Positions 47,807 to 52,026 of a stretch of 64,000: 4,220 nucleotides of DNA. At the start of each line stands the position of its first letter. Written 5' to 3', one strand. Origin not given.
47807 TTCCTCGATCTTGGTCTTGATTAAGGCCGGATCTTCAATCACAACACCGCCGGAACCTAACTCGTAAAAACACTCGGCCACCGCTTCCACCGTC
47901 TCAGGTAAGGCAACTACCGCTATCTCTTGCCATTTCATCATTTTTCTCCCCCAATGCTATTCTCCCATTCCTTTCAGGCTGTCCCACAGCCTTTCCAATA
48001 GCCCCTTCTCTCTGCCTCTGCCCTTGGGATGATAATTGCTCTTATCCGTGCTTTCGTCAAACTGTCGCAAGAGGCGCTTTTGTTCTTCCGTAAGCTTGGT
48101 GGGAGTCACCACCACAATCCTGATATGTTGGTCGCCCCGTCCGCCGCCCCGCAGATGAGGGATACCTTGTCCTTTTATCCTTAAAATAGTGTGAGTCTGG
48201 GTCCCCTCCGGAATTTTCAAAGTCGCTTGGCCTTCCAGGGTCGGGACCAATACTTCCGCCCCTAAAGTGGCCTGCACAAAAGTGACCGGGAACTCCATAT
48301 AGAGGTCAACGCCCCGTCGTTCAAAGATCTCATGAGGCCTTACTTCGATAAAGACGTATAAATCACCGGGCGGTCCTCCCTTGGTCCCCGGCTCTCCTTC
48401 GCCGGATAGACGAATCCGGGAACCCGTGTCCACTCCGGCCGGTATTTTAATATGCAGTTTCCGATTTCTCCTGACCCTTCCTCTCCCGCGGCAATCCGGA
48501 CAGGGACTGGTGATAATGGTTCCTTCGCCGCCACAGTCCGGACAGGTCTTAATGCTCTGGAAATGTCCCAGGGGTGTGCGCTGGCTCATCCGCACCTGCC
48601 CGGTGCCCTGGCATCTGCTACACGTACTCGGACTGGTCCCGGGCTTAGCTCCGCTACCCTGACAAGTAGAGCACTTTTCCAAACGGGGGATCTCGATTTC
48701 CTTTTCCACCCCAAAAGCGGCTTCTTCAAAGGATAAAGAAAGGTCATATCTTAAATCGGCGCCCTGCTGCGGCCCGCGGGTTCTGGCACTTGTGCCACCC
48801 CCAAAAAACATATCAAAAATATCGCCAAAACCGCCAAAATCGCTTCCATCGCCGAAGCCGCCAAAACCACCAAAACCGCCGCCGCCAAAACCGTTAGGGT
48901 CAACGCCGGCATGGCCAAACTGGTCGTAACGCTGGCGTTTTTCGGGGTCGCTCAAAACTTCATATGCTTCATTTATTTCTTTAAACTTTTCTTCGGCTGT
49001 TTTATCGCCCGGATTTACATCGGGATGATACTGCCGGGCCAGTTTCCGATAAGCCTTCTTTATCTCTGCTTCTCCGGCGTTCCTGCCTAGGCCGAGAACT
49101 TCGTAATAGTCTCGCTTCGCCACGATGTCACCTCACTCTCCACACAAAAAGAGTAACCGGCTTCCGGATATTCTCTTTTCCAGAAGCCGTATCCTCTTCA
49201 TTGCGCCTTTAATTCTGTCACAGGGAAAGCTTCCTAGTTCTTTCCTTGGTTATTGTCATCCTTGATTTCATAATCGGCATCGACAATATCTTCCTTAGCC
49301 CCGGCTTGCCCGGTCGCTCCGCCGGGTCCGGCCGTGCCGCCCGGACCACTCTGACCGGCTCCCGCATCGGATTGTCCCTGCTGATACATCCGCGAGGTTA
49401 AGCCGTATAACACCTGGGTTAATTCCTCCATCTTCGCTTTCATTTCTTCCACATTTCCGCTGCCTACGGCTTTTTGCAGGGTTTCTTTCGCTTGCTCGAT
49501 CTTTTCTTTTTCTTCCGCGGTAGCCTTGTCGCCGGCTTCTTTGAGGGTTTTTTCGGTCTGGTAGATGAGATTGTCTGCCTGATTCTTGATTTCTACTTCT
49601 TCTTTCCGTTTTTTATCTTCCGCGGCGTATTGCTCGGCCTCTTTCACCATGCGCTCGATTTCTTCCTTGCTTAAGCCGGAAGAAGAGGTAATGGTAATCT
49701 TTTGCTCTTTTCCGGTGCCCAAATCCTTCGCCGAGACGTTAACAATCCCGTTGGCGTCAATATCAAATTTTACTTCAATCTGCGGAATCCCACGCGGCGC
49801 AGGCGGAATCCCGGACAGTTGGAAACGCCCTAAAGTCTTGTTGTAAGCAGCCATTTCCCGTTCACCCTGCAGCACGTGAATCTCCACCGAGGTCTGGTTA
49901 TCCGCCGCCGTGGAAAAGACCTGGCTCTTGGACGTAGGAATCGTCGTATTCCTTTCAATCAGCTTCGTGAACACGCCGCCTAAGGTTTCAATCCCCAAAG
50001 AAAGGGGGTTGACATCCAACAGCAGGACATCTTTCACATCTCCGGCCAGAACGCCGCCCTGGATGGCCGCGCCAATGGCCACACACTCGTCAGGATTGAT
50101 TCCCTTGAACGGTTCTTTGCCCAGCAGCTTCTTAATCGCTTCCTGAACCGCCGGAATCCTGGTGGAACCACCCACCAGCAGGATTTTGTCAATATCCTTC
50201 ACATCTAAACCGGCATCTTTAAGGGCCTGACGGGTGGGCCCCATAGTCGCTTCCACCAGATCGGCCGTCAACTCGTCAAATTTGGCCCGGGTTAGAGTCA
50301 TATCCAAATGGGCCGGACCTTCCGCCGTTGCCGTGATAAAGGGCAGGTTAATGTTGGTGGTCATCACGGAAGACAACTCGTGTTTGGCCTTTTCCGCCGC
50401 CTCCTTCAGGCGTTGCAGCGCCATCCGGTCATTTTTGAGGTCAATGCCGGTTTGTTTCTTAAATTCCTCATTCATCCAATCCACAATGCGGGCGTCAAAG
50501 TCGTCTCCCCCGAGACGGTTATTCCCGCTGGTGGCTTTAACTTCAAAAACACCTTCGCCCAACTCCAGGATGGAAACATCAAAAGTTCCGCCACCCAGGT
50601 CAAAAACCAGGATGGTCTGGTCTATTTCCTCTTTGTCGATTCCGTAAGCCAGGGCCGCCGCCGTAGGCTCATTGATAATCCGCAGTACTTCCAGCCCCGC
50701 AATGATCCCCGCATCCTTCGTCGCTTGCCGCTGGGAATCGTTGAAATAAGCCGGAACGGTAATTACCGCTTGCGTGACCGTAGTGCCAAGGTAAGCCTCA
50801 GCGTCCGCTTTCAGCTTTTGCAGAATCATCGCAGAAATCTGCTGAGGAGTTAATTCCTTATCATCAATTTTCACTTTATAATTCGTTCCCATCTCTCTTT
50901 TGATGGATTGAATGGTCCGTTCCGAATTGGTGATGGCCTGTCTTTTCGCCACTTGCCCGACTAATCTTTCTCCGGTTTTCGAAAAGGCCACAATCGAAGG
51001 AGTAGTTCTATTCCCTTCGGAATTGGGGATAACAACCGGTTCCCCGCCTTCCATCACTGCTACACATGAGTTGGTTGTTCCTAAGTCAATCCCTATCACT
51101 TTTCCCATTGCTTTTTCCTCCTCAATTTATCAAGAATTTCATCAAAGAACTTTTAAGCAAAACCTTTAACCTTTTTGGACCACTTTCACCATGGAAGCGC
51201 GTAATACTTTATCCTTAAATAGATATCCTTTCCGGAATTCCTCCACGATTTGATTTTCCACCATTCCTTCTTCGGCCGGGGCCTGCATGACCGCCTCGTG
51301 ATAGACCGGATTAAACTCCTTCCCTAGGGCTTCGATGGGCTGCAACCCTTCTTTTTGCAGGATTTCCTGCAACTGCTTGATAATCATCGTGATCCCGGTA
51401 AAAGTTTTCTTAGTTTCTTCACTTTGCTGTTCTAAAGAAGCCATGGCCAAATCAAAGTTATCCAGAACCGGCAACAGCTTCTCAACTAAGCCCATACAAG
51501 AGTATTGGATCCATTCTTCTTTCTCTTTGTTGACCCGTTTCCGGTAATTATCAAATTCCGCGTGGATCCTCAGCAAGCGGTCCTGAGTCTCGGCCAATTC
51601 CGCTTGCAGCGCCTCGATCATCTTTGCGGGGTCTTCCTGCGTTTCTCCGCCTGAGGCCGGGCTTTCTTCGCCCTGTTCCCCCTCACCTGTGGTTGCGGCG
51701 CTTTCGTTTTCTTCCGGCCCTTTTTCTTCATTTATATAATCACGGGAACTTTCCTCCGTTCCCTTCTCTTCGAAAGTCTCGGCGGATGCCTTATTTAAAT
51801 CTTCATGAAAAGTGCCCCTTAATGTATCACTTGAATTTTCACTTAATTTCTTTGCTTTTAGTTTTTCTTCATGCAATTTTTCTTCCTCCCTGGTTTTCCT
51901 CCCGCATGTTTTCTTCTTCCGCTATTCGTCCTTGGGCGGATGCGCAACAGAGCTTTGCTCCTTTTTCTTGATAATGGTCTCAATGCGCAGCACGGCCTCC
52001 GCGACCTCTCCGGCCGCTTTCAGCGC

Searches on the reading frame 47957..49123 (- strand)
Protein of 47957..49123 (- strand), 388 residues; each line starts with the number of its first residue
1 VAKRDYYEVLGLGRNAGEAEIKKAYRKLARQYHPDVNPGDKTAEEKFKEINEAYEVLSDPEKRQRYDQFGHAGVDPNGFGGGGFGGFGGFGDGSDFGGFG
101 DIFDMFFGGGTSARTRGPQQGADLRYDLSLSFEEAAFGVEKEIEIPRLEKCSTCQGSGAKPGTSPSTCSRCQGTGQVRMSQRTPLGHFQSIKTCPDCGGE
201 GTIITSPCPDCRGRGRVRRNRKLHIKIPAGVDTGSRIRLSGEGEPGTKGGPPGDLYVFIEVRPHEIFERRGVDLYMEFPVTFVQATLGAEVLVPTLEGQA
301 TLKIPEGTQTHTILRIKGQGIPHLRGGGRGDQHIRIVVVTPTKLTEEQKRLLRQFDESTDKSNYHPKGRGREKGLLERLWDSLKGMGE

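Call 3: search_protein_families(library=pfam, proteins=[window:47957-49123:-])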
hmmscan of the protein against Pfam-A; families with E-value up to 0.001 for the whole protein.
window:47957-49123:- (388 aa): 4 families
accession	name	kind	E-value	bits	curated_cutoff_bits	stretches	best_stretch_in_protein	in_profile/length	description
PF01556.23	DnaJ_C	-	5.1e-54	182.9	26.6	1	124-341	1-152/152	DnaJ C terminal domain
PF00226.36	DnaJ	-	6e-31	106.8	27.8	1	5-67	1-63/63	DnaJ domain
PF00684.25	DnaJ_CXXCXGXG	-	7.4e-19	68.2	32.7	1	151-215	1-65/65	DnaJ central domain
PF15777.11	Anti-TRAP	-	0.00019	21.8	32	0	167-205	12-44/59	Tryptophan RNA-binding attenuator protein inhibitory protein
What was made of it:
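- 47957..49123 (-): dnaJ (Hsp40), 388 aa. Call 3: DnaJ, DnaJ_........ and DnaJ_C domains.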

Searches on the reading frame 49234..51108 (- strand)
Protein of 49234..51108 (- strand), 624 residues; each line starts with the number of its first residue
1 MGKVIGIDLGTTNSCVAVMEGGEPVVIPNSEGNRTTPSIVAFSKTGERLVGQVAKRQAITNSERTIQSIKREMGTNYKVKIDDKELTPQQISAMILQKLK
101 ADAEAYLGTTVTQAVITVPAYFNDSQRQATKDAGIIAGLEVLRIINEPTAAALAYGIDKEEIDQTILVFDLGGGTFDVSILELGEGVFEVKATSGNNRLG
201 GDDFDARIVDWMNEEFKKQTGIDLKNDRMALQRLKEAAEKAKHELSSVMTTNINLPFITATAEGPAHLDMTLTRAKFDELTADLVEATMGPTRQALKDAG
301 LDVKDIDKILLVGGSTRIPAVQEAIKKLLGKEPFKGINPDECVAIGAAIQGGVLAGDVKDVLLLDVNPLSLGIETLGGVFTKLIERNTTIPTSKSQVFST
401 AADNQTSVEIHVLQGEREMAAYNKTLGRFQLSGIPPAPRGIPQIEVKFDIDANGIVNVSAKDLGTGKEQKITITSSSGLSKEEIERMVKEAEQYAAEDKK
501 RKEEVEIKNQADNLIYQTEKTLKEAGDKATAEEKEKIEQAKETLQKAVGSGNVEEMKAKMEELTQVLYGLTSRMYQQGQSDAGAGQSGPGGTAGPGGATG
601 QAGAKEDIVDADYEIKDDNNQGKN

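Call 3: search_protein_families(library=pfam, proteins=[window:49234-51108:-])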
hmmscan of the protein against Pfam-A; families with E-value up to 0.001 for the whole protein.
window:49234-51108:- (624 aa): 3 families
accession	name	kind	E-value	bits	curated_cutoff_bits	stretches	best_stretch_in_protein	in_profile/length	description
PF00012.26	HSP70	-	3.1e-260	865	20.6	1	4-576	1-599/599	Hsp70 protein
PF06723.19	MreB_Mbl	-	5.4e-20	71.9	27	1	4-348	3-316/327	MreB/Mbl protein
PF02782.22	FGGY_C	-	2.2e-05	24.8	27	1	208-353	50-196/198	FGGY family of carbohydrate kinases, C-terminal domain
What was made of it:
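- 49234..51108 (-): dnaK (Hsp70), 624 aa. Call 3: PF00012, 865 bits.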

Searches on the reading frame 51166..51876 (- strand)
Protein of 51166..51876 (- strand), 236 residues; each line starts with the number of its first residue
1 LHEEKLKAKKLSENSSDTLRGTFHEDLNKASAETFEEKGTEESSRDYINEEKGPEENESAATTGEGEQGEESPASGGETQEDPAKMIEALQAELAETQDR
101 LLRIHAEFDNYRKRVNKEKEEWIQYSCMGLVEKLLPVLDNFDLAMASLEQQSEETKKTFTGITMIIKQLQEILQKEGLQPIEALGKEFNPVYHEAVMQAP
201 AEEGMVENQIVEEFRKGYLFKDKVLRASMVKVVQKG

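Call 3: search_protein_families(library=pfam, proteins=[window:51166-51876:-])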
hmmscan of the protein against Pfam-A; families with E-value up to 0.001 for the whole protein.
window:51166-51876:- (236 aa): 1 family
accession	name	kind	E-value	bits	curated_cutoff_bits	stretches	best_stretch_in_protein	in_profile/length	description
PF01025.24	GrpE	-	1.4e-48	165.1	25.8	1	75-234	8-165/165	GrpE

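Call 4: search_protein_families(library=ncbifam, proteins=[window:51166-51876:-])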
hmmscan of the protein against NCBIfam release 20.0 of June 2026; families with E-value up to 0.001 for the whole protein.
window:51166-51876:- (236 aa): 26 families (the best 25 are shown)
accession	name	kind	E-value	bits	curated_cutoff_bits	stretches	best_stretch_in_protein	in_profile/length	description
NF010738.0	PRK14140.1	equivalog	1.4e-49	168.5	137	1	51-234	10-191/191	nucleotide exchange factor GrpE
NF010741.0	PRK14143.1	equivalog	5.5e-41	140.7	184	1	16-233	9-225/258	nucleotide exchange factor GrpE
NF010757.0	PRK14160.1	equivalog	1.2e-39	135.9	184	1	26-233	12-210/211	nucleotide exchange factor GrpE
NF010743.0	PRK14145.1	equivalog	5.7e-37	127.5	186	1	36-233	12-199/200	nucleotide exchange factor GrpE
NF010750.0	PRK14153.1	equivalog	4.7e-36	124.2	194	1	52-235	9-188/194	nucleotide exchange factor GrpE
NF010759.0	PRK14162.1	equivalog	4.2e-34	118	176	1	50-234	11-194/194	nucleotide exchange factor GrpE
NF010747.0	PRK14149.1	equivalog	7.5e-33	113.7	176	1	46-234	10-189/191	nucleotide exchange factor GrpE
NF010755.0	PRK14158.1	equivalog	4.6e-31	107.8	200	1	57-234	16-194/198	nucleotide exchange factor GrpE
NF010737.0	PRK14139.1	equivalog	2e-29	102.8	164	1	54-235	11-187/188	nucleotide exchange factor GrpE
NF010748.0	PRK14150.1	equivalog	7e-29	100.7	152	1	56-234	21-196/198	nucleotide exchange factor GrpE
NF010749.0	PRK14151.1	equivalog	8.4e-26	90.7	231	1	68-233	10-174/188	nucleotide exchange factor GrpE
NF010739.0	PRK14141.1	equivalog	3.3e-24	85.7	192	1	58-234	11-193/211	nucleotide exchange factor GrpE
NF010745.0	PRK14147.1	equivalog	1.6e-23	83.4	184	1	80-234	19-170/172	nucleotide exchange factor GrpE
NF010761.0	PRK14164.1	equivalog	2.7e-23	83.1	167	1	26-231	18-213/220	nucleotide exchange factor GrpE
NF010752.0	PRK14155.1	equivalog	1.2e-21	77.1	194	1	71-236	5-173/208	nucleotide exchange factor GrpE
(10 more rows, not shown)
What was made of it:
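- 51166..51876 (-): grpE, the nucleotide exchange factor (236 aa, with a roughly 75-aa acidic N-terminal extension). Calls 3 and 4: PF01025, 165 bits, matching residues 75-234; NF010738, 168 bits (cutoff 137).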
